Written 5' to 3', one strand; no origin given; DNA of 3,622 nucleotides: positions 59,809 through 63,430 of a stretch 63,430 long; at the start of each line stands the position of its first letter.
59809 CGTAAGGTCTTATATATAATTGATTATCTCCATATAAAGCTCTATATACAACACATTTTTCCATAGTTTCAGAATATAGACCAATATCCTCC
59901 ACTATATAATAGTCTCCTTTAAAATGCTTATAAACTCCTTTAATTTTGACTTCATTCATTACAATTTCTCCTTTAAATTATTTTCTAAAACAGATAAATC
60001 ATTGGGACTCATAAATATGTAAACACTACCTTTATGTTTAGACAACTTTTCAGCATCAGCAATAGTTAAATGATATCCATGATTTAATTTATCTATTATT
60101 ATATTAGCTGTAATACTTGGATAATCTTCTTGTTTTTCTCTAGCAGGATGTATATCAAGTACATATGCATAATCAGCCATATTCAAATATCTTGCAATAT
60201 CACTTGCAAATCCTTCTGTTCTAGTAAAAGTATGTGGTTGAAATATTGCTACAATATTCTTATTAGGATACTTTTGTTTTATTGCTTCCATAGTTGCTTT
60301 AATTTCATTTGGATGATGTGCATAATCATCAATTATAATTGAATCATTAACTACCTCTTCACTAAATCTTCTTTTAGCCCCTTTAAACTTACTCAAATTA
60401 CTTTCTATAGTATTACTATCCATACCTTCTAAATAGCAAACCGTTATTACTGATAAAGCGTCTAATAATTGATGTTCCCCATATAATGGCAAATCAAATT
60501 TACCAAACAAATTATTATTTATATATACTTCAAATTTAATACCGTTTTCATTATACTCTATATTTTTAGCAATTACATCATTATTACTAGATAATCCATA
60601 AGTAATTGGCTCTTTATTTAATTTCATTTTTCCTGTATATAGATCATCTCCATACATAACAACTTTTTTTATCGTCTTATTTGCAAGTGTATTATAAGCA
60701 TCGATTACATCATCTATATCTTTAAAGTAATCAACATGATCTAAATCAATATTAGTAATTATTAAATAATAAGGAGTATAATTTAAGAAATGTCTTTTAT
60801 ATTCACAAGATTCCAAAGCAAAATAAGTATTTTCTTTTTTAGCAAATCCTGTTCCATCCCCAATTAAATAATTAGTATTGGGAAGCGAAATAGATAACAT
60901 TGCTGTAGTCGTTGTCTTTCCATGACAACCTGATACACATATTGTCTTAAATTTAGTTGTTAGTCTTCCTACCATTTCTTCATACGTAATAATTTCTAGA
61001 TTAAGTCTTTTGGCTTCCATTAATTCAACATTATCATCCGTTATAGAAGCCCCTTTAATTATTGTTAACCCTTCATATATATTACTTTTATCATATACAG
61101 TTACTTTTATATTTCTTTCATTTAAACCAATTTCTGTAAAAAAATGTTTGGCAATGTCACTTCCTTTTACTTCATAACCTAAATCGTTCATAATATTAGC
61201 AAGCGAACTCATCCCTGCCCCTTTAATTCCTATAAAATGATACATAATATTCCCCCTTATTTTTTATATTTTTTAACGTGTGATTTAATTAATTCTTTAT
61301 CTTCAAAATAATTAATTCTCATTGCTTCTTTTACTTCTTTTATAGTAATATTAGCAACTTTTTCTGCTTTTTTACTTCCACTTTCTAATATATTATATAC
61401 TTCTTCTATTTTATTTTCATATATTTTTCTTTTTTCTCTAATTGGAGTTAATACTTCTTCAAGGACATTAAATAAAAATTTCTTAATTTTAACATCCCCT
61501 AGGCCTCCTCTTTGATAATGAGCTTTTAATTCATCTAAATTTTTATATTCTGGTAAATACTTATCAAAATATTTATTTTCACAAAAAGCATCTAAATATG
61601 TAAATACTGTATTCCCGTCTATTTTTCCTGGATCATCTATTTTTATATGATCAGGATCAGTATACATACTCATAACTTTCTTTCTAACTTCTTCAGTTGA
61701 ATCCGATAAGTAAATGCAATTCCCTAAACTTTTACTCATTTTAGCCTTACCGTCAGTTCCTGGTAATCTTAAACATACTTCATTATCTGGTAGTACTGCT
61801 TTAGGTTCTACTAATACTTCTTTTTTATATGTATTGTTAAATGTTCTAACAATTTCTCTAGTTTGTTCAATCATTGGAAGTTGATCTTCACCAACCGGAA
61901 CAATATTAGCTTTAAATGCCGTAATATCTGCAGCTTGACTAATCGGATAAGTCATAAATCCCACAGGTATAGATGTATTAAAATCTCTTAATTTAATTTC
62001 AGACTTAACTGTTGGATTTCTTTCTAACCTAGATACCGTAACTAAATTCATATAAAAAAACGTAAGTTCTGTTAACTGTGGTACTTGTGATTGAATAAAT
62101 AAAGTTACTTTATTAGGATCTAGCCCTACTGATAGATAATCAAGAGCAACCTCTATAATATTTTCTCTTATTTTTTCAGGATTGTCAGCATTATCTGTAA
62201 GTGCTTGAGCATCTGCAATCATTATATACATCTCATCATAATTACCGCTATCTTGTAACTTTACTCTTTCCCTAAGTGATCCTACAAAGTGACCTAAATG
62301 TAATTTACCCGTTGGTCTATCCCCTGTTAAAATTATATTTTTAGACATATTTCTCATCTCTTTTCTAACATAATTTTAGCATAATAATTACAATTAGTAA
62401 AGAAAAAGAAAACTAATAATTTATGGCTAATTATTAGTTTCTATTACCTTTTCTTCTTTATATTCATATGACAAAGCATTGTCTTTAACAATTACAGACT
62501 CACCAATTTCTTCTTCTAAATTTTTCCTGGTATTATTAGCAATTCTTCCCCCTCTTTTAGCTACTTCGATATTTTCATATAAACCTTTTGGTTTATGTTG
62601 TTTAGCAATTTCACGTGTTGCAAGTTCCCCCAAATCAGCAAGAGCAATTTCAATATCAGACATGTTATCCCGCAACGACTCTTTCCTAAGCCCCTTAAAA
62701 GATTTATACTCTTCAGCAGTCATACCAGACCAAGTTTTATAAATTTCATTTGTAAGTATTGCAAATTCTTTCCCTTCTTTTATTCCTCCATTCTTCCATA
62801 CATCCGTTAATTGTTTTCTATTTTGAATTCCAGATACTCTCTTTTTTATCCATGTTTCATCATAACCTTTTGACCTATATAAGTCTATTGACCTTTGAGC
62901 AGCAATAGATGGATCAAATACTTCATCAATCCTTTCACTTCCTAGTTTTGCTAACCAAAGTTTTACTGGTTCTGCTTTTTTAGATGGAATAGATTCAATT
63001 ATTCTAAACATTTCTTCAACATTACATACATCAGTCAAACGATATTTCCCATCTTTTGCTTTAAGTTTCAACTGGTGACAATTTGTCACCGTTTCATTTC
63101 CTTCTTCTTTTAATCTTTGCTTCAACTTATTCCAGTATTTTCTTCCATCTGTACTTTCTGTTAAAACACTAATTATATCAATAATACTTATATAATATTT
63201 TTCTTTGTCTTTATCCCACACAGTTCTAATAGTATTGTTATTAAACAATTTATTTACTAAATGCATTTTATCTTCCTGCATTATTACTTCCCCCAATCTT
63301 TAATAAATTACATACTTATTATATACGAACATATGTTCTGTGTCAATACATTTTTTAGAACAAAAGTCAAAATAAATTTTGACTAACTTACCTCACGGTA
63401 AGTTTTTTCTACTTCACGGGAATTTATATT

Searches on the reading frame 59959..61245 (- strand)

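Call 53: search_protein_families(library=pfam, proteins=[window:59959-61245:-], max_evalue=0.001)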
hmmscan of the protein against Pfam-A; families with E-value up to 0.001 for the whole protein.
window:59959-61245:- (428 aa): 3 families
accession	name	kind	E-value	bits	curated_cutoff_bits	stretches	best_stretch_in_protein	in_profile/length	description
PF01225.30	Mur_ligase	-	1.4e-17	64.3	21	1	2-99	2-94/95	Mur ligase family, catalytic domain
PF08245.18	Mur_ligase_M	-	1.6e-16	61.3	24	1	104-269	1-199/200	Mur ligase middle domain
PF02875.26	Mur_ligase_C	-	2.4e-13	51.5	28.4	1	298-387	5-91/127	Mur ligase, glutamate ligase domain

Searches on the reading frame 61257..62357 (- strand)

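Call 53: search_protein_families(library=pfam, proteins=[window:61257-62357:-], max_evalue=0.001)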
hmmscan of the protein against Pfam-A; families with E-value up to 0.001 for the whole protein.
window:61257-62357:- (366 aa): 1 family
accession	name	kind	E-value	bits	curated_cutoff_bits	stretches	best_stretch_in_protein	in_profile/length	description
PF00579.31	tRNA-synt_1b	-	5.1e-58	197.1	21.1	1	6-303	5-291/292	tRNA synthetases class I (W and Y)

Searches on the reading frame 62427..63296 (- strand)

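Call 53: search_protein_families(library=pfam, proteins=[window:62427-63296:-], max_evalue=0.001)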
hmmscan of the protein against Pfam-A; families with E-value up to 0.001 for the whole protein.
window:62427-63296:- (289 aa): 2 families
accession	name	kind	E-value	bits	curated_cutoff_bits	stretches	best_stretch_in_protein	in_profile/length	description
PF02498.22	Bro-N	-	3.2e-07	31.3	25.6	1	23-116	2-91/96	BRO family, N-terminal domain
PF16242.11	Pyrid_ox_like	-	0.00019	21.4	28.8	1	10-102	50-141/149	Pyridoxamine 5'-phosphate oxidase like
